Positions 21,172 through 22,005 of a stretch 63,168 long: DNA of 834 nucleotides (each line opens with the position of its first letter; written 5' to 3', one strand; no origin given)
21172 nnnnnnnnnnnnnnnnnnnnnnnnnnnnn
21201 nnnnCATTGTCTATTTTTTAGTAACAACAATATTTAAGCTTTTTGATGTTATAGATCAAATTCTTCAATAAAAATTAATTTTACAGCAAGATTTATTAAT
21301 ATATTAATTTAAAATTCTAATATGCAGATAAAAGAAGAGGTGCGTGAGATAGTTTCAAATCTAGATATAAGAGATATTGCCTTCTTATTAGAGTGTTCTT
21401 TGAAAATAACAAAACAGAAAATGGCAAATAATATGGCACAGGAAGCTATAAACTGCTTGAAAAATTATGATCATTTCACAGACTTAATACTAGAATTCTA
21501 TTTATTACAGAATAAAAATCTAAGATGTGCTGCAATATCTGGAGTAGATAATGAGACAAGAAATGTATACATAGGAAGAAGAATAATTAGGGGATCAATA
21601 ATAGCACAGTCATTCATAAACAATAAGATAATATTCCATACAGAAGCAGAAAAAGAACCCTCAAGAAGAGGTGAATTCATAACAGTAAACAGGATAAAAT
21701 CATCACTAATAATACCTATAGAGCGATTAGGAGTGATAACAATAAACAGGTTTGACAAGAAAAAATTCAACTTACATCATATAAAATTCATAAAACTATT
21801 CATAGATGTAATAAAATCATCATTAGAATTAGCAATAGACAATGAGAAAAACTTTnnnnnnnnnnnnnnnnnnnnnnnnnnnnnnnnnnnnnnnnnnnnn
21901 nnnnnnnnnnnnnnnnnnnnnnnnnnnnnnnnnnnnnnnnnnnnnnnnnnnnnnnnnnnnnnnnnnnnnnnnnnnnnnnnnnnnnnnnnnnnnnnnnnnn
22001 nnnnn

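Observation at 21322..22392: Catalytically intact GAF-GGDEF diguanylate cyclase in an archaeal gene context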

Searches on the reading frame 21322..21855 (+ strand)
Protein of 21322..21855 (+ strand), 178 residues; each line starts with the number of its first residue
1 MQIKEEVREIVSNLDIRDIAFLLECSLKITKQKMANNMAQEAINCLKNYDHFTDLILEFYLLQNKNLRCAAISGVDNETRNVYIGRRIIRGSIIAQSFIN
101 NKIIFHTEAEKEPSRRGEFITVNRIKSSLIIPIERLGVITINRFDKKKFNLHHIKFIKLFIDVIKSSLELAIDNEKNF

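Call 44: predict_structure(alignment_id=A2)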
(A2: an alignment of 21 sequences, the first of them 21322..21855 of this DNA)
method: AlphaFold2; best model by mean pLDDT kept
length: 178 residues; sequences in the alignment: 21
mean_pLDDT: 91.4   pTM: 0.87
mean pLDDT of the five models: 91.4, 91.4, 91.3, 90.1, 90.1
residues with pLDDT >= 90: 144; 70-90: 21; 50-70: 13; < 50: 0
segments of 3 or more residues with pLDDT < 50: none
pLDDT, mean of each block of 10 residues (from residue 1): 60 80 93 96 94 95 96 95 94 96 93 92 96 97 94 93 93 88
secondary structure, 60 per line:
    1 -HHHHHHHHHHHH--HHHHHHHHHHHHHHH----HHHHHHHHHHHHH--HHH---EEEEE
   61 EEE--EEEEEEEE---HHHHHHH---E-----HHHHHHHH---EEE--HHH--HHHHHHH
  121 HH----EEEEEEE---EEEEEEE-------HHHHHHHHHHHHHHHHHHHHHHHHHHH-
elements in order: H2-13 H16-30 H35-47 E56-63 E66-73 H77-83 H93-100 E104-106 H114-122 E127-133 E137-143 H151-177

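Call 46: search_protein_representatives(alignment_id=A2)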
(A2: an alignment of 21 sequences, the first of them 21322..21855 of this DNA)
Query: 21 sequences, 181 profile positions. Proteins with E-value up to 0.001 (for the whole library): 198; up to 1e-10: 25; up to 1e-30: 5. The best 150 are listed.
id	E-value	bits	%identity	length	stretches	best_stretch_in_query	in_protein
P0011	9.9e-74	263.4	-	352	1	1-181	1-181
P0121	3.6e-39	150.8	-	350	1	16-181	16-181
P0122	5.2e-38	147.0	-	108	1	1-107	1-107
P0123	2.4e-34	135.0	-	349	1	1-180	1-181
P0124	3.9e-32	127.8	-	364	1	6-181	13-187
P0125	1.6e-29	119.3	-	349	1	12-181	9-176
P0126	2.0e-22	96.2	-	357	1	2-171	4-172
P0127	1.7e-19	86.7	-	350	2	7-91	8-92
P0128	1.7e-18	83.4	-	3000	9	113-167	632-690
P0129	1.0e-16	77.6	-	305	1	25-181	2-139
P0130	1.3e-15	74.0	-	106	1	58-163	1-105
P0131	2.7e-15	73.0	-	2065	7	92-167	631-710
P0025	1.0e-14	71.1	-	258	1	96-181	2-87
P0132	1.4e-14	70.6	-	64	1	39-97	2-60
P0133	3.6e-14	69.3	-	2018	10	137-167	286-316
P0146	2.6e-09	53.5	-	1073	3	73-165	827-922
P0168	7.0e-08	48.8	-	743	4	102-165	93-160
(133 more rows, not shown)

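Call 47: fold_search(model_id=the predicted structure, library=pdb)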
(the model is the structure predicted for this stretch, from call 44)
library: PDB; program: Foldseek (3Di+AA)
matches with E <= 10: 991; with E <= 0.001: 300
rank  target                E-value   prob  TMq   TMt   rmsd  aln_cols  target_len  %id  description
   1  3o5y_B                1.7e-07  1.00  0.60  0.71   3.5       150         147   21  The Crystal Structure of the GAF domain of a two-component sensor histidine kinase from Bacillus halodurans to 2.45A (released 2010-08-11)
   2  3o5y_A                1.9e-07  1.00  0.56  0.69   3.4       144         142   24  The Crystal Structure of the GAF domain of a two-component sensor histidine kinase from Bacillus halodurans to 2.45A (released 2010-08-11)
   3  3ci6_B                2.3e-07  1.00  0.70  0.74   3.2       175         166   13  Crystal structure of the GAF domain from Acinetobacter phosphoenolpyruvate-protein phosphotransferase (released 2008-05-13)
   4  3p01_A                3.9e-07  1.00  0.65  0.65   6.3       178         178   15  Crystal structure of two-component response regulator from Nostoc sp. PCC 7120 (released 2010-10-06)
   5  3e0y_A                1.3e-06  1.00  0.61  0.69   5.0       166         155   19  The crystal structure of a conserved domain from a protein of Geobacter sulfurreducens PCA (released 2008-09-30)
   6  3p01_B                1.4e-06  1.00  0.63  0.64   6.2       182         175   15  Crystal structure of two-component response regulator from Nostoc sp. PCC 7120 (released 2010-10-06)
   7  3e0y_B                2.4e-06  1.00  0.57  0.66   5.3       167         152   18  The crystal structure of a conserved domain from a protein of Geobacter sulfurreducens PCA (released 2008-09-30)
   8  8w26                  2.5e-06  1.00  0.67  0.34   4.6       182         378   12  X-ray crystal structure of the GAF-PHY domains of SyB-Cph1 (released 2024-05-22)
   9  3p01_C                3.2e-06  1.00  0.62  0.65   6.7       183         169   16  Crystal structure of two-component response regulator from Nostoc sp. PCC 7120 (released 2010-10-06)
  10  3oov_A                3.4e-06  1.00  0.66  0.71   3.5       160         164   19  Crystal structure of a methyl-accepting chemotaxis protein, residues 122 to 287 (released 2010-09-08)
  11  4mmn_B                4.6e-06  1.00  0.56  0.68   3.4       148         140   17  Structural and biochemical analysis of type II free methionine-R-sulfoxide reductase from Thermoplasma acidophilum (released 2014-08-06)
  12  8avx_A                5.1e-06  1.00  0.64  0.26   6.4       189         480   10  Cryo-EM structure of DrBphP in Pfr state (released 2022-12-21)
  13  3ci6_A                5.5e-06  1.00  0.68  0.76   3.8       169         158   14  Crystal structure of the GAF domain from Acinetobacter phosphoenolpyruvate-protein phosphotransferase (released 2008-05-13)
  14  3trc                  5.5e-06  1.00  0.69  0.72   3.4       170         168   16  Structure of the GAF domain from a phosphoenolpyruvate-protein phosphotransferase (ptsP) from Coxiella burnetii (released 2011-09-28)
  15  4mmn_A                6.5e-06  1.00  0.54  0.66   3.7       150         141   17  Structural and biochemical analysis of type II free methionine-R-sulfoxide reductase from Thermoplasma acidophilum (released 2014-08-06)
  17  5w10_B                6.9e-06  1.00  0.72  0.74   3.5       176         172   18  Lcd1 GAF domain in complex with cAMP ligand (released 2017-06-28)
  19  5w10_A                7.8e-06  1.00  0.72  0.74   3.9       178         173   17  Lcd1 GAF domain in complex with cAMP ligand (released 2017-06-28)
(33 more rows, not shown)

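Call 48: search_protein_families(library=pfam, proteins=[P0128, P0131, P0146, P0168, P0121, P0126], max_evalue=0.0001)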
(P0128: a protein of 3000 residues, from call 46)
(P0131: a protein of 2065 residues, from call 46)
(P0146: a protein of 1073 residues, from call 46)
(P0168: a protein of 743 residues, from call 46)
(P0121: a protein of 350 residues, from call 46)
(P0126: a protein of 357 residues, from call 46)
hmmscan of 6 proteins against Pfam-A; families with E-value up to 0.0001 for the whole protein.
P0128 (3000 aa): 7 families
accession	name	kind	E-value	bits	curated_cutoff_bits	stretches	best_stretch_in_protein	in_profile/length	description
PF01590.32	GAF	-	7.8e-198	648.2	22.4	14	1625-1770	1-133/133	GAF domain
PF13185.12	GAF_2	-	3.2e-188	617.2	28.6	14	1274-1411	7-135/136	GAF domain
PF13492.12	GAF_3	-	2.2e-121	400.4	27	10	372-515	4-129/129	GAF domain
PF00072.30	Response_reg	-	1.7e-43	147.7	30.2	2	2878-2989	1-110/111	Response regulator receiver domain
PF11849.14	DUF3369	-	9.4e-39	133.8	27.2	0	1739-1778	128-167/168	Domain of unknown function (DUF3369)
PF02518.31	HATPase_c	-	6.8e-28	97.8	26.4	1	2597-2710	2-108/111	Histidine kinase-, DNA gyrase B-, and HSP90-like ATPase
PF00512.31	HisKA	-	7.7e-20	71.2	26.9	1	2484-2549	1-66/66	His Kinase A (phospho-acceptor) domain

P0131 (2065 aa): 8 families
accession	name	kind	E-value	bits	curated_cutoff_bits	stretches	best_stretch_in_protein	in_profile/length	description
PF01590.32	GAF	-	1.3e-135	446.9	22.4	10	1671-1810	1-133/133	GAF domain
PF13185.12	GAF_2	-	1.6e-133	440.1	28.6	10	1670-1811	2-136/136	GAF domain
PF13492.12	GAF_3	-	7.8e-99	327.5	27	10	757-900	6-129/129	GAF domain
PF02518.31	HATPase_c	-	3.9e-29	101.8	26.4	1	1946-2057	1-110/111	Histidine kinase-, DNA gyrase B-, and HSP90-like ATPase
PF11849.14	DUF3369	-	1.2e-25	91.2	27.2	0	392-537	24-168/168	Domain of unknown function (DUF3369)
PF00512.31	HisKA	-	6.8e-25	87.4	26.9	1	1833-1900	2-66/66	His Kinase A (phospho-acceptor) domain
PF15714.11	SpoVT_C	-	1.1e-12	48.6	27.5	0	1390-1443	66-120/128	Stage V sporulation protein T C-terminal, transcription factor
PF17362.7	pXO2-34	-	1.8e-05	25.2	30.8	0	1438-1467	15-44/79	Family of unknown function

P0146 (1073 aa): 4 families
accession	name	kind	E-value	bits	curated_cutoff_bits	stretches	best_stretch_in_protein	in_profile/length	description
PF01590.32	GAF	-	2.9e-80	267.8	22.4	6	460-593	1-132/133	GAF domain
PF13185.12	GAF_2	-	2.2e-73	245.3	28.6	5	458-593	1-134/136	GAF domain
PF13492.12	GAF_3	-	2e-49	167.7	27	3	7-56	81-129/129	GAF domain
PF11849.14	DUF3369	-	2.4e-14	54.4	27.2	0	884-936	118-168/168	Domain of unknown function (DUF3369)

P0168 (743 aa): 7 families
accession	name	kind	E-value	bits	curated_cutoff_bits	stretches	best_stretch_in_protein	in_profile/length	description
PF01590.32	GAF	-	5.6e-65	218.3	22.4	4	25-165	5-133/133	GAF domain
PF13185.12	GAF_2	-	3.2e-63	212.4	28.6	4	25-166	7-136/136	GAF domain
PF13492.12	GAF_3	-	1.9e-35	122.6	27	3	205-346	9-129/129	GAF domain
PF11849.14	DUF3369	-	3e-13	50.8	27.2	0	300-352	116-167/168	Domain of unknown function (DUF3369)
PF15714.11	SpoVT_C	-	2.6e-07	31.2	27.5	0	465-516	67-120/128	Stage V sporulation protein T C-terminal, transcription factor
PF20039.4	DUF6441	-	2.4e-05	24.6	27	0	118-202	98-179/215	Family of unknown function (DUF6441)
PF18007.7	Rv3651-like_N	-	5.1e-05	24.3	25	0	332-381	4-55/93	Rv3651-like, N-terminal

P0121 (350 aa): 1 family
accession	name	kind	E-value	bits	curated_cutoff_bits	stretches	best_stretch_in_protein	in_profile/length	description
PF00990.26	GGDEF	-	1.2e-47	162.1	23.8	1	185-343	2-161/161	Diguanylate cyclase, GGDEF domain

P0126 (357 aa): 1 family
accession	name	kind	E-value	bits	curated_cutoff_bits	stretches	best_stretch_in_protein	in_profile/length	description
PF00990.26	GGDEF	-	1.5e-44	152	23.8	1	186-350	2-160/161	Diguanylate cyclase, GGDEF domain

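Call 51: search_solved_structures(query=A2, max_evalue=1, show_alignments=3)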
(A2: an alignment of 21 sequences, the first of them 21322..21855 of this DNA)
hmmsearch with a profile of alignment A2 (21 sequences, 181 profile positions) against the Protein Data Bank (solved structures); distinct sequences matched with E-value up to 1: 2.
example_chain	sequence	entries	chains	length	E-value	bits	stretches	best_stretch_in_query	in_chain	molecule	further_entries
3o5y_A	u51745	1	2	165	0.13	15.3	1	84-165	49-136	Sensor protein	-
3lgc_A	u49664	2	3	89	0.53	13.3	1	97-147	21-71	Glutaredoxin 1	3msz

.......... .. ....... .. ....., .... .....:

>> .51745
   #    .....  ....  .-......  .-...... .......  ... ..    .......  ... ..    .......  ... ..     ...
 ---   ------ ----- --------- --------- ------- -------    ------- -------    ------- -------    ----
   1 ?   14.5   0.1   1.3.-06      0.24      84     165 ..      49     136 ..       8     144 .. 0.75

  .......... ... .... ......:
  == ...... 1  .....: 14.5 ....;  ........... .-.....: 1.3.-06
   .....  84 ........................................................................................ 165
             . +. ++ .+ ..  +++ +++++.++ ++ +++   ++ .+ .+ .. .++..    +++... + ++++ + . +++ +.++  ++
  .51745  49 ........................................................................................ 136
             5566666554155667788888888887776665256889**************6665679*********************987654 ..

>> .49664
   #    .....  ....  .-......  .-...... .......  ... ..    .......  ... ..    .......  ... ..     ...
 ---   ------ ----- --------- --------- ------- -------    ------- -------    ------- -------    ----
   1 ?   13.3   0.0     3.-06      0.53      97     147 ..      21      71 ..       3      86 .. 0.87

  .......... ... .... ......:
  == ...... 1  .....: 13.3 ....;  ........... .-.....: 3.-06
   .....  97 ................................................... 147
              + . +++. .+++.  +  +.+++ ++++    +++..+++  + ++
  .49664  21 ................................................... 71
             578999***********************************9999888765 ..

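Call 54: find_related_loci(query=A2, collection=metagenome_contigs, flank=10000)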
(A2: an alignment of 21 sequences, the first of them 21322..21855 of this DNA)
Query A2 (178 aa) in metagenome_contigs; peptide patterns used: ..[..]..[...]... (x = any residue, [..] = any of these).
40 stretches matched a pattern; 7 encode a relative of the query (tblastn E <= 1e-3); 7 distinct loci.
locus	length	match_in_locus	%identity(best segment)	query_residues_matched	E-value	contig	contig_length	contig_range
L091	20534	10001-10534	90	1-178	9e-109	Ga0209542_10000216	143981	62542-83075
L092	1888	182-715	42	1-177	6e-44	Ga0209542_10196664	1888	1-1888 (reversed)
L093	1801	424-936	42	10-178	1e-41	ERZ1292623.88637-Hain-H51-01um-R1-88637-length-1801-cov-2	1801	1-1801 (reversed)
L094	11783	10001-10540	38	1-178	2e-37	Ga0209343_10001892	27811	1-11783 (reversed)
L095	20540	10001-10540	38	1-178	1e-37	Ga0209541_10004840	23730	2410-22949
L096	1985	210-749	38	1-178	1e-36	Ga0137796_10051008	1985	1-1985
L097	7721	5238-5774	36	1-178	5e-35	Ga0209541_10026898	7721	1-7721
